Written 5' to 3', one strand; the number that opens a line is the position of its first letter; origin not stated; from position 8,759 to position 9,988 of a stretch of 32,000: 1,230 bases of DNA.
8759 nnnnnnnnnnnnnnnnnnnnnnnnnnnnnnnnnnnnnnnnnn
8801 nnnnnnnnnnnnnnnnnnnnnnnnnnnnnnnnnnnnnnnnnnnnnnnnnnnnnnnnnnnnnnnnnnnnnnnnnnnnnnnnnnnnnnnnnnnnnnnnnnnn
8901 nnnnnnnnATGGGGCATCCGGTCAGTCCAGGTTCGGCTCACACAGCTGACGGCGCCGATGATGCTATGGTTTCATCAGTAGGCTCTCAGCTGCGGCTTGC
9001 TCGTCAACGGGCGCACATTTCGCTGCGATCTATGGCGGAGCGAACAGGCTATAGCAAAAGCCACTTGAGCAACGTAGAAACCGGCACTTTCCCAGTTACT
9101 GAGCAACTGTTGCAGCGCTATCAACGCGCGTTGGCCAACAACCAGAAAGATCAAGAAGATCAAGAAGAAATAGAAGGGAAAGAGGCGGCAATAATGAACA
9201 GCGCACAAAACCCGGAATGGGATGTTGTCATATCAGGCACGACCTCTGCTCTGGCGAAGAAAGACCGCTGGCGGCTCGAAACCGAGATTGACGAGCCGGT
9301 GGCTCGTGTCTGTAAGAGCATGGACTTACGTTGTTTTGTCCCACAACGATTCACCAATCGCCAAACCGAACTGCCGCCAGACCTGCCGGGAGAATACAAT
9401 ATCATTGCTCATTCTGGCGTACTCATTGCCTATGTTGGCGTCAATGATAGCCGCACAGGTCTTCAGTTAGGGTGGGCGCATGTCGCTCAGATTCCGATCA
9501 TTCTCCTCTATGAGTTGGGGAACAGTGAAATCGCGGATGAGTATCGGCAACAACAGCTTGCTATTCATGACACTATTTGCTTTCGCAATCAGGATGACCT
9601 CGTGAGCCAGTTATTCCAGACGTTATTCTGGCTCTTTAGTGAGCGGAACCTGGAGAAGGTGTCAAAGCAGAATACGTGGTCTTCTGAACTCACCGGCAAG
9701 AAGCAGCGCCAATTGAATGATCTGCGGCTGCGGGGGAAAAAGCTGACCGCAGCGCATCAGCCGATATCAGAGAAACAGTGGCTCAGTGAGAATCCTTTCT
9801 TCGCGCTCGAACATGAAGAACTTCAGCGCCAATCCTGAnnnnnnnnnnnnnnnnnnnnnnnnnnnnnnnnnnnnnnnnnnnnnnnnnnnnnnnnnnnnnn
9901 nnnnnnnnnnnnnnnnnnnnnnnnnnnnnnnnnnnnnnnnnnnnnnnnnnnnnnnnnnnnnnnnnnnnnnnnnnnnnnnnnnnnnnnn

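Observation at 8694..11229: Xre repressor / ImmA-IrrE peptidase pair in which both partners carry a paralogous NDT/TIR-like alpha/beta domain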

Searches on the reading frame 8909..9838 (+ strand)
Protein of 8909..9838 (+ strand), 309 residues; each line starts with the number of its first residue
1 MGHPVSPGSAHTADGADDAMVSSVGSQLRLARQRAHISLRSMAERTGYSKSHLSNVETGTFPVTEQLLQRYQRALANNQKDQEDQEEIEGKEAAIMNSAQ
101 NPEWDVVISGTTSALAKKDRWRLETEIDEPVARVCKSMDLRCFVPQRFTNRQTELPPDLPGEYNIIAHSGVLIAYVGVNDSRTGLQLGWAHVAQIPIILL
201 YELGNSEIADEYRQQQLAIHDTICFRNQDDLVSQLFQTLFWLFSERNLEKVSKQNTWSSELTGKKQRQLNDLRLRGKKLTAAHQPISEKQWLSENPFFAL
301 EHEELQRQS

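Call 3: search_protein_families(library=pfam, proteins=[window:8909-9838:+], max_evalue=1)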
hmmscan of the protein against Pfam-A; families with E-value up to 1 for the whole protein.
window:8909-9838:+ (309 aa): 4 families
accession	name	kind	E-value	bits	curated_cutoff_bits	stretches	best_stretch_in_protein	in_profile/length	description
PF13560.12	HTH_31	-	1e-08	35.8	27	1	25-75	3-54/64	Helix-turn-helix domain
PF01381.28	HTH_3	-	5.4e-06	26.8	23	1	28-75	1-48/55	Helix-turn-helix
PF12844.13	HTH_19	-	0.003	17.9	30.2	1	25-68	1-45/64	Helix-turn-helix domain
PF13413.12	HTH_25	-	0.12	12.7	24.6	1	27-61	1-35/62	Helix-turn-helix domain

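Call 4: search_protein_families(library=ncbifam, proteins=[window:8909-9838:+], max_evalue=1)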
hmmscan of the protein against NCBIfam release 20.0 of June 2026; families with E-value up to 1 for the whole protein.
window:8909-9838:+ (309 aa): 6 families
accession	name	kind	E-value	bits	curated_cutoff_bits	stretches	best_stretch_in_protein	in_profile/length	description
NF006015.0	PRK08154.1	subfamily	5.9e-07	28.9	204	1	12-93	19-100/314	anaerobic benzoate catabolism transcriptional regulator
NF046032.1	TransRegSlrRBacil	equivalog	0.00012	22.2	250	1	24-91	2-70/149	HTH-type transcriptional regulator SlrR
TIGR00270.2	TIGR00270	equivalog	0.015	15.1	110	1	18-92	70-144/159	multiprotein bridging factor aMBF1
NF038139.1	Reg_Aceta_RamB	equivalog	0.015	13.9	700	1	24-75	3-54/465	acetate metabolism transcriptional regulator RamB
NF007408.0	PRK09943.1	equivalog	0.046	13.3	211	1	23-86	7-74/185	HTH-type transcriptional regulator PuuR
TIGR02147.1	Fsuc_second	paralog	0.047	13.2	50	1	33-83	24-75/272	TIGR02147 family protein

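Call 5: search_protein_families(library=padloc, proteins=[window:8909-9838:+], max_evalue=1)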
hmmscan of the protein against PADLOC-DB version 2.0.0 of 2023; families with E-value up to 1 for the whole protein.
window:8909-9838:+ (309 aa): 5 families
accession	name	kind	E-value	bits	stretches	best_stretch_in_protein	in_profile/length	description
PDLC02926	HTH_VI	-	9.3e-09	33.4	1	25-75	3-53/92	-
PDLC03943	RmrA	-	4e-05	20.8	1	25-86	4-65/370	-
PDLC03949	RmrA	-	8.1e-05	19.6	1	26-79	5-58/363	-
PDLC03946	RmrA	-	0.0014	15.5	1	27-79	6-58/357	-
PDLC04142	capH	-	0.04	13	1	24-76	7-59/103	capH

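Call 9: find_homologous_proteins(query=window:8909-9838:+)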
Query window:8909-9838:+ (309 aa): 5 proteins with E <= 0.001 among 977 candidates.
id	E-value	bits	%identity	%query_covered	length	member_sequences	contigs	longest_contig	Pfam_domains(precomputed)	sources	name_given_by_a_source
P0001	6.9e-204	694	100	100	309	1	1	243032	PF01381.29,PF13560.13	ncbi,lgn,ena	-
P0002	7.6e-113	395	63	95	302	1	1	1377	PF01381.29,PF13560.13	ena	-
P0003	1.6e-96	341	55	98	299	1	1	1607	PF13560.13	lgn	-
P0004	1.9e-79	285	61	69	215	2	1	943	-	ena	-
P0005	3.2e-74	268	60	68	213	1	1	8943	-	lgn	-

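Call 11: find_encoding_contigs(protein=P0005, flank=10000)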
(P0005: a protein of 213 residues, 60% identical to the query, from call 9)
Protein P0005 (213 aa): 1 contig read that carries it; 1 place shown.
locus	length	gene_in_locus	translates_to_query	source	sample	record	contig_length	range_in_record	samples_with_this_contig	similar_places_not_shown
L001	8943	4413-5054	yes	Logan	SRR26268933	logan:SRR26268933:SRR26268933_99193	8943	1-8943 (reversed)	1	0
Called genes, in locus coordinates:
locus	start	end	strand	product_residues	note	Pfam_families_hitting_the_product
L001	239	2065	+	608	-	PF00664:ABC_membrane, PF00005:ABC_tran, PF02463:SMC_N (faint)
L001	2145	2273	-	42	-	-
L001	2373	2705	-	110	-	-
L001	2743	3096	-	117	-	-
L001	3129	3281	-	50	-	-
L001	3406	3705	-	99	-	-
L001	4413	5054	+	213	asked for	-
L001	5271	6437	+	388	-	PF06114:Peptidase_M78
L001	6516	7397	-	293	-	PF02498:Bro-N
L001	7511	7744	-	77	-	PF13560:HTH_31 (weak), PF01381:HTH_3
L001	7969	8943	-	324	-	?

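Call 13: find_encoding_contigs(protein=P0001, flank=10000)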
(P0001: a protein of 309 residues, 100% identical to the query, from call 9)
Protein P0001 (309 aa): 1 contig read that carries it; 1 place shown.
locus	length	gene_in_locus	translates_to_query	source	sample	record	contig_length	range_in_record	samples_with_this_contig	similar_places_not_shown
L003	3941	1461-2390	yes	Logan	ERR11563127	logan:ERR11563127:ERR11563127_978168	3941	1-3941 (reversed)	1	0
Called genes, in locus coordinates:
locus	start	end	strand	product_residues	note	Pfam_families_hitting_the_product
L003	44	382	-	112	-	-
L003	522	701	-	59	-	-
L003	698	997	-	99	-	-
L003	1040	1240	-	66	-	-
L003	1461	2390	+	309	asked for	PF01381:HTH_3 (weak), PF13560:HTH_31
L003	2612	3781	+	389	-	PF06114:Peptidase_M78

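Call 29: search_protein_families(library=phrogs, proteins=[window:8909-9838:+], max_evalue=0.1)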
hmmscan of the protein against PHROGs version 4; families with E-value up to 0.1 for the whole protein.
window:8909-9838:+ (309 aa): 8 families
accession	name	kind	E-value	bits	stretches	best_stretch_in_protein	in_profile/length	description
phrog_2439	-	transcription regulation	1.9e-06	28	1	24-75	8-59/367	transcriptional regulator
phrog_8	-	transcription regulation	0.00017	22.1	1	18-75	71-128/346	transcriptional regulator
phrog_2328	-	transcription regulation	0.0028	18.5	1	22-74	14-66/128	transcriptional repressor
phrog_5823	-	transcription regulation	0.01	16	1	20-61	3-44/404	transcriptional regulator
phrog_2967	-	transcription regulation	0.019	15.5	1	22-65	9-52/225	transcriptional regulator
phrog_7396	-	unknown function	0.068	13.8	0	23-71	15-66/227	-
phrog_7241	-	transcription regulation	0.093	13.8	0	24-78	63-116/122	transcriptional regulator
phrog_14076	-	transcription regulation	0.096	14.2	0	26-68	16-61/86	transcriptional regulator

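Call 32: find_encoding_contigs(protein=P0003, flank=10000)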
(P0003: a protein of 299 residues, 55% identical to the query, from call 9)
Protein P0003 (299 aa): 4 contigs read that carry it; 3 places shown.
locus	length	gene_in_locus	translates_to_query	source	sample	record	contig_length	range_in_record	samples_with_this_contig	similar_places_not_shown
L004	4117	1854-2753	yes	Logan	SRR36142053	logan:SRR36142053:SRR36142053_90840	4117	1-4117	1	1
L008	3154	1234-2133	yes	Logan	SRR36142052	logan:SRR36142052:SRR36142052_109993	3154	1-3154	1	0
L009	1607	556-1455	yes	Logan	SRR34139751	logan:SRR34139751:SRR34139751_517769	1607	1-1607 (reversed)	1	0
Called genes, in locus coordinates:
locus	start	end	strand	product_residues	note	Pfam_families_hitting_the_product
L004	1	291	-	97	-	?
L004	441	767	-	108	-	-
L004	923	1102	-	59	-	-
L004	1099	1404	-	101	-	-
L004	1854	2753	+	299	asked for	PF13560:HTH_31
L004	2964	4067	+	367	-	PF06114:Peptidase_M78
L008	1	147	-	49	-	?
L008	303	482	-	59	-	-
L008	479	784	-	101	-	-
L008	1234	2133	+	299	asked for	PF13560:HTH_31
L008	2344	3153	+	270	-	?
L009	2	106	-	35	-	?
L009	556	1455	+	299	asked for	PF13560:HTH_31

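Call 33: predict_structure(alignment_id=A5)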
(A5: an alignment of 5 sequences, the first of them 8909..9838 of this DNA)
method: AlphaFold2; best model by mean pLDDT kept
length: 309 residues; sequences in the alignment: 5
mean_pLDDT: 63.3   pTM: 0.46
mean pLDDT of the five models: 63.3, 63.0, 57.0, 47.6, 40.6
residues with pLDDT >= 90: 0; 70-90: 149; 50-70: 60; < 50: 100
segments of 3 or more residues with pLDDT < 50: 1-21, 85-101, 149-153, 248-266, 272-292, 294-309
pLDDT, mean of each block of 10 residues (from residue 1): 36 32 72 79 85 82 80 76 50 35 74 60 81 83 67 57 78 74 73 80 70 64 78 81 59 37 47 44 39 45 43
secondary structure, 60 per line:
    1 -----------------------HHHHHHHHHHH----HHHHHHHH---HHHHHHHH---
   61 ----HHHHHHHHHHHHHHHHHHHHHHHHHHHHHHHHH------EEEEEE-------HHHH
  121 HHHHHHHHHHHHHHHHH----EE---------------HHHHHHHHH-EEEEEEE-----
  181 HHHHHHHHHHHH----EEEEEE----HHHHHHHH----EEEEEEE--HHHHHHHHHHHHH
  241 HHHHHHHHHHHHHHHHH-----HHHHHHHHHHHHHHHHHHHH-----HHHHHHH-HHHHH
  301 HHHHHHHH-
elements in order: H24-34 H39-46 H50-57 H65-97 E104-109 H117-137 H159-167 E169-175 H181-192 E197-202 H207-214 E219-225 H228-257 H263-282 H288-294 H296-308

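Call 38: search_protein_families(library=pfam, alignment_id=A6, max_evalue=0.1)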
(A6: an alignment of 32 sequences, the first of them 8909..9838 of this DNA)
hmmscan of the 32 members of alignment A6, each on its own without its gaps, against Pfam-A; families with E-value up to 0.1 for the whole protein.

A. member 1, window:8909-9838:+ (309 aa): 3 families
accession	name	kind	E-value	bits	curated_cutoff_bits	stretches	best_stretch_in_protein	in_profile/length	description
PF13560.12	HTH_31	-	1e-08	35.8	27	1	25-75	3-54/64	Helix-turn-helix domain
PF01381.28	HTH_3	-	5.4e-06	26.8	23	1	28-75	1-48/55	Helix-turn-helix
PF12844.13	HTH_19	-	0.003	17.9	30.2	1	25-68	1-45/64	Helix-turn-helix domain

B. families by the number of members that match (of 32 scanned): 14 families
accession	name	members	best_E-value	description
PF05014.21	Nuc_deoxyrib_tr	19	3.4e-08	Nucleoside 2-deoxyribosyltransferase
PF13560.12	HTH_31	8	1.9e-10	Helix-turn-helix domain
PF01381.28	HTH_3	7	7.8e-10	Helix-turn-helix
PF13413.12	HTH_25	5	8.7e-05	Helix-turn-helix domain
PF12844.13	HTH_19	5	0.00015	Helix-turn-helix domain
PF13443.12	HTH_26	2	0.0084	Cro/C1-type HTH DNA-binding domain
PF14359.12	DUF4406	1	0.0049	Domain of unknown function (DUF4406)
PF20461.3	DUF6714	1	0.02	Family of unknown function (DUF6714)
PF07083.16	DUF1351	1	0.035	Protein of unknown function (DUF1351)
PF00165.29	HTH_AraC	1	0.038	Bacterial regulatory helix-turn-helix proteins, AraC family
PF21455.3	PylD_N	1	0.051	Pyrrolysine biosynthesis protein PylD, N-terminal domain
PF13676.11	TIR_2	1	0.054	TIR domain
PF18097.6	Vta1_C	1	0.061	Vta1 C-terminal domain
PF15192.11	TMEM213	1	0.07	TMEM213 family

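Call 39: fold_search(model_id=the predicted structure, library=pdb)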
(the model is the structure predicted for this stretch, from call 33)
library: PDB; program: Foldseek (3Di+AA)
matches with E <= 10: 1261; with E <= 0.001: 6
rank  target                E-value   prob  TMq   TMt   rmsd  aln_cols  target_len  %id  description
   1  4jen_B                3.3e-04  1.00  0.31  0.71   4.5       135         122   18  Structure of Clostridium botulinum CMP N-glycosidase, BcmB (released 2013-09-11)
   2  4ohr                  4.7e-04  1.00  0.38  0.69   3.5       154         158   16  Crystal structure of MilB from Streptomyces rimofaciens (released 2014-06-25)
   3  7m5h_A                5.2e-04  1.00  0.30  0.54   7.9       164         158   14  Crystal structure of conserved protein from Enterococcus faecalis V583 (released 2021-04-07)
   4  4jel                  7.0e-04  1.00  0.36  0.67   4.5       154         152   16  Structure of MilB Streptomyces rimofaciens CMP N-glycosidase (released 2013-09-11)
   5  7m5h_B                8.3e-04  1.00  0.29  0.52   8.1       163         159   14  Crystal structure of conserved protein from Enterococcus faecalis V583 (released 2021-04-07)
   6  4jem_A                8.8e-04  1.00  0.36  0.64   3.8       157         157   16  Crystal structure of MilB complexed with cytidine 5'-monophosphate (released 2013-09-11)
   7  4jen_C                1.1e-03  1.00  0.29  0.73   4.6       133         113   17  Structure of Clostridium botulinum CMP N-glycosidase, BcmB (released 2013-09-11)
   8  4jem_B                1.2e-03  1.00  0.36  0.67   3.7       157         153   16  Crystal structure of MilB complexed with cytidine 5'-monophosphate (released 2013-09-11)
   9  4jen_A                1.4e-03  1.00  0.30  0.69   4.6       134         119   17  Structure of Clostridium botulinum CMP N-glycosidase, BcmB (released 2013-09-11)
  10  2klh_MODEL_1_A        1.7e-03  1.00  0.33  0.60   5.2       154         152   14  NMR Structure of RCL in complex with GMP (released 2009-10-20)
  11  4ohb                  2.0e-03  1.00  0.37  0.68   3.5       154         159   16  Crystal structure of MilB E103A in complex with 5-hydroxymethylcytidine 5'-monophosphate (hmCMP) from Streptomyces rimof (released 2014-06-25)
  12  8pqr_D                2.1e-03  1.00  0.28  0.51   6.5       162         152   12  Nucleoside 2'deoxyribosyltransferase from Chroococcidiopsis thermalis PCC 7203 WT bound to DAD_Immucillin-H (released 2024-02-21)
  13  9i9q_A                2.4e-03  1.00  0.32  0.69   4.6       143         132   13  Crystal structure of DNPH1 bound by compound 2. (released 2025-11-12)
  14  8pqt_A                2.4e-03  1.00  0.25  0.46   4.2       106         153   12  Nucleoside 2'deoxyribosyltransferase from Chroococcidiopsis thermalis PCC 7203 WT bound to Bis-Tris (released 2024-02-21)
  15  9emx_C                3.0e-03  1.00  0.29  0.54   6.3       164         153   13  Nucleoside 2'deoxyribosyltransferase from Chroococcidiopsis thermalis PCC 7203 Double Mutant Y7F A9S bound to Cordycep (released 2025-05-07)
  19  8pqq_D                4.2e-03  1.00  0.25  0.47   4.1       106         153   14  Nucleoside 2'deoxyribosyltransferase from Chroococcidiopsis thermalis PCC 7203 E88Q Mutant bound to Clofarabine (released 2024-02-21)
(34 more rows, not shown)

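Call 48: find_related_loci(query=A9, collection=genome_contigs, flank=8000)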
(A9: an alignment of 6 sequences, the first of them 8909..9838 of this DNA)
Query A9 (309 aa) in genome_contigs; peptide patterns used: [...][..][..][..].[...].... (x = any residue, [..] = any of these).
26 stretches matched a pattern, but none encodes a relative of the query by tblastn (E <= 1e-3).

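Call 69: search_solved_structures(query=A6, max_evalue=1, show_alignments=2)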
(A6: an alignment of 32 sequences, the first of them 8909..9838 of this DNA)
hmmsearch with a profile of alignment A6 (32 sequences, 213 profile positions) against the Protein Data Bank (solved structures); distinct sequences matched with E-value up to 1: 31.
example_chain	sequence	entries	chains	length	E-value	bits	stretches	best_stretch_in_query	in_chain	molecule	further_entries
5vto_A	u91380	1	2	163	1.1e-10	44.9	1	10-153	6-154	Blasticidin M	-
7m5h_A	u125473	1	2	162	1.5e-09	41.1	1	9-119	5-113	Nucleoside 2-deoxyribosyltransferase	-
4jen_A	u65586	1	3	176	3.9e-09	39.8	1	7-147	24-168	CMP N-GLYCOSIDASE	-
4jem_A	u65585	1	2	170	5e-08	36.2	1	29-148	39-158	CMP/hydroxymethyl CMP hydrolase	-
4jel_A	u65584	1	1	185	6.9e-08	35.8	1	11-147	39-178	CMP/hydroxymethyl CMP hydrolase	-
4ohr_A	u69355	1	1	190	7e-08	35.7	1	29-148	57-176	CMP/hydroxymethyl CMP hydrolase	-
4ohb_A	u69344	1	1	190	3.9e-07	33.3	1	29-148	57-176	CMP/hydroxymethyl CMP hydrolase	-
2khz_A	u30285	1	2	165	1.8e-06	31.1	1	6-126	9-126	c-Myc-responsive protein Rcl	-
8qhr_A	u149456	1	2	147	1.4e-05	28.2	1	28-126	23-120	2'-deoxynucleoside 5'-phosphate N-hydrolase 1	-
4fyh_A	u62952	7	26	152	1.4e-05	28.2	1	11-126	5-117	Deoxyribonucleoside 5'-monophosphate N-glycosidase | 2'-deoxynucleoside 5'-phosphate N-hydrolase 1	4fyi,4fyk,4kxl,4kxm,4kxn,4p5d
9da1_A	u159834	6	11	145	1.7e-05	27.9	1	62-126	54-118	5-hydroxymethyl-dUMP N-hydrolase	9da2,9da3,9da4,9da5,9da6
8os9_A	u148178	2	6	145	1.8e-05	27.9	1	62-126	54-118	2'-deoxynucleoside 5'-phosphate N-hydrolase 1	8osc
9i3q_A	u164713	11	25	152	2.1e-05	27.6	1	63-126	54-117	5-hydroxymethyl-dUMP N-hydrolase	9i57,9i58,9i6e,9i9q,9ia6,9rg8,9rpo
4p5e_A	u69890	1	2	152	2.1e-05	27.6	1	63-126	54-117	2'-deoxynucleoside 5'-phosphate N-hydrolase 1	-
2klh_A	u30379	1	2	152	2.1e-05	27.6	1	11-126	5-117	c-Myc-responsive protein Rcl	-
8pqq_C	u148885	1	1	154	0.27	14.2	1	63-112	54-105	Nucleoside 2-deoxyribosyltransferase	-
8pqq_A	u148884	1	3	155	0.27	14.2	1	63-112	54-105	Nucleoside 2-deoxyribosyltransferase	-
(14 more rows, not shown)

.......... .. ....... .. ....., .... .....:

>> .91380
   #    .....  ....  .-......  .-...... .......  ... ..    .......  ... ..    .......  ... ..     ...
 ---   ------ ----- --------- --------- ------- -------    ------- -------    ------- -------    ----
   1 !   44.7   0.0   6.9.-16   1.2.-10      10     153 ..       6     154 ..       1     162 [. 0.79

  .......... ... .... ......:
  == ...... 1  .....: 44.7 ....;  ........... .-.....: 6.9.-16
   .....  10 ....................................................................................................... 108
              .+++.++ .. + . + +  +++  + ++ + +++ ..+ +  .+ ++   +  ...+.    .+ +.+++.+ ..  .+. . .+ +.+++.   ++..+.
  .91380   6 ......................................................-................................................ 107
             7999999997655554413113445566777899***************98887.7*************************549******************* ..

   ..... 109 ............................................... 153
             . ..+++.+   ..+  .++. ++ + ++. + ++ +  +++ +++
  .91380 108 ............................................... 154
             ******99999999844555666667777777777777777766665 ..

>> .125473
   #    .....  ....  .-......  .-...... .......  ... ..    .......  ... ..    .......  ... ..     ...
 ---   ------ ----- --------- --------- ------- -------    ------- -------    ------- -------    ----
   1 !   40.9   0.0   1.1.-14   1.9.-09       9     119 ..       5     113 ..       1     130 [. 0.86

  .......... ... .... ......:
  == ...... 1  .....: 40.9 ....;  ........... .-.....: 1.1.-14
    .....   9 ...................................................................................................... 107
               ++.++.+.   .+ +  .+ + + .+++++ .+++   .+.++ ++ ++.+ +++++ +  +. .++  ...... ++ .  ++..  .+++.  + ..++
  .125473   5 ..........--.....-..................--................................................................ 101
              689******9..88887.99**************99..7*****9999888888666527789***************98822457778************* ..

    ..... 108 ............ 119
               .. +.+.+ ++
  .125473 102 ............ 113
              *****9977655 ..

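Call 92: find_related_loci(query=A9, collection=viral_contigs, flank=8000)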
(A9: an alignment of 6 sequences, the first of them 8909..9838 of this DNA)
Query A9 (309 aa) in viral_contigs; peptide patterns used: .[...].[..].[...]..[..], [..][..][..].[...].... (x = any residue, [..] = any of these).
29 stretches matched a pattern, but none encodes a relative of the query by tblastn (E <= 1e-3).

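Call 93: find_related_loci(query=A9, collection=metagenome_contigs, flank=8000)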
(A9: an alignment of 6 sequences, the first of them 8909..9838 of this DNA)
Query A9 (309 aa) in metagenome_contigs; peptide patterns used: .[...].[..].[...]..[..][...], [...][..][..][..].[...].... (x = any residue, [..] = any of these).
319 stretches matched a pattern, but none encodes a relative of the query by tblastn (E <= 1e-3).

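Call 94: find_related_loci(query=window:8909-9838:+, collection=genome_contigs, flank=10000)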
Query window:8909-9838:+ (309 aa) in genome_contigs; peptide patterns used: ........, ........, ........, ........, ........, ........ (x = any residue, [..] = any of these).
158 stretches matched a pattern, but none encodes a relative of the query by tblastn (E <= 1e-3).

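Call 95: find_related_loci(query=A1, collection=metagenome_contigs, flank=10000)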
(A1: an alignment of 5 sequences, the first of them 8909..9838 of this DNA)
Query A1 (309 aa) in metagenome_contigs; peptide patterns used: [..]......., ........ (x = any residue, [..] = any of these).
136 stretches matched a pattern, but none encodes a relative of the query by tblastn (E <= 1e-3).

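Call 104: search_protein_families(library=padloc, proteins=[L001:5271-6437:+], max_evalue=0.01)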
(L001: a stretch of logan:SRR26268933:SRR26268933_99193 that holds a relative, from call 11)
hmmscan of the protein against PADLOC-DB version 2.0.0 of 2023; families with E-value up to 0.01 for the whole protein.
L001:5271-6437:+ (388 aa): 15 families
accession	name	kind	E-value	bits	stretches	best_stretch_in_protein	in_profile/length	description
PDLC04141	capP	-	1.1e-28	98.4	1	232-381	7-150/242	capP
PDLC03945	RmrA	-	1.2e-09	35.9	1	287-385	203-294/394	-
PDLC03944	RmrA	-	1.1e-08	32.6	1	273-386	180-285/384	-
PDLC03949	RmrA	-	1.8e-08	31.6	1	281-386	178-267/363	-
PDLC03954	RmrA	-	2.6e-06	24.6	1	269-384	187-290/380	-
PDLC03943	RmrA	-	3.6e-06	24.3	1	288-386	188-274/370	-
PDLC03947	RmrA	-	3.8e-06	24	1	252-385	165-291/383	-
PDLC03951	RmrA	-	7.6e-06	23.1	1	287-386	200-287/400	-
PDLC03946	RmrA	-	1.4e-05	22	1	281-387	179-270/357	-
PDLC03953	RmrA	-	6.2e-05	20.4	1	286-348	202-254/373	-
PDLC04776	PDC-M69B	-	6.3e-05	20.8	1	272-382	61-172/272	-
PDLC03955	RmrA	-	6.4e-05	20.3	1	287-344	209-257/371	-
PDLC03948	RmrA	-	8e-05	19.7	1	278-387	192-292/397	-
PDLC03952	RmrA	-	8.6e-05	19.5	1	285-382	213-300/395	-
PDLC03950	RmrA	-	0.00014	19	1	255-341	157-242/369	-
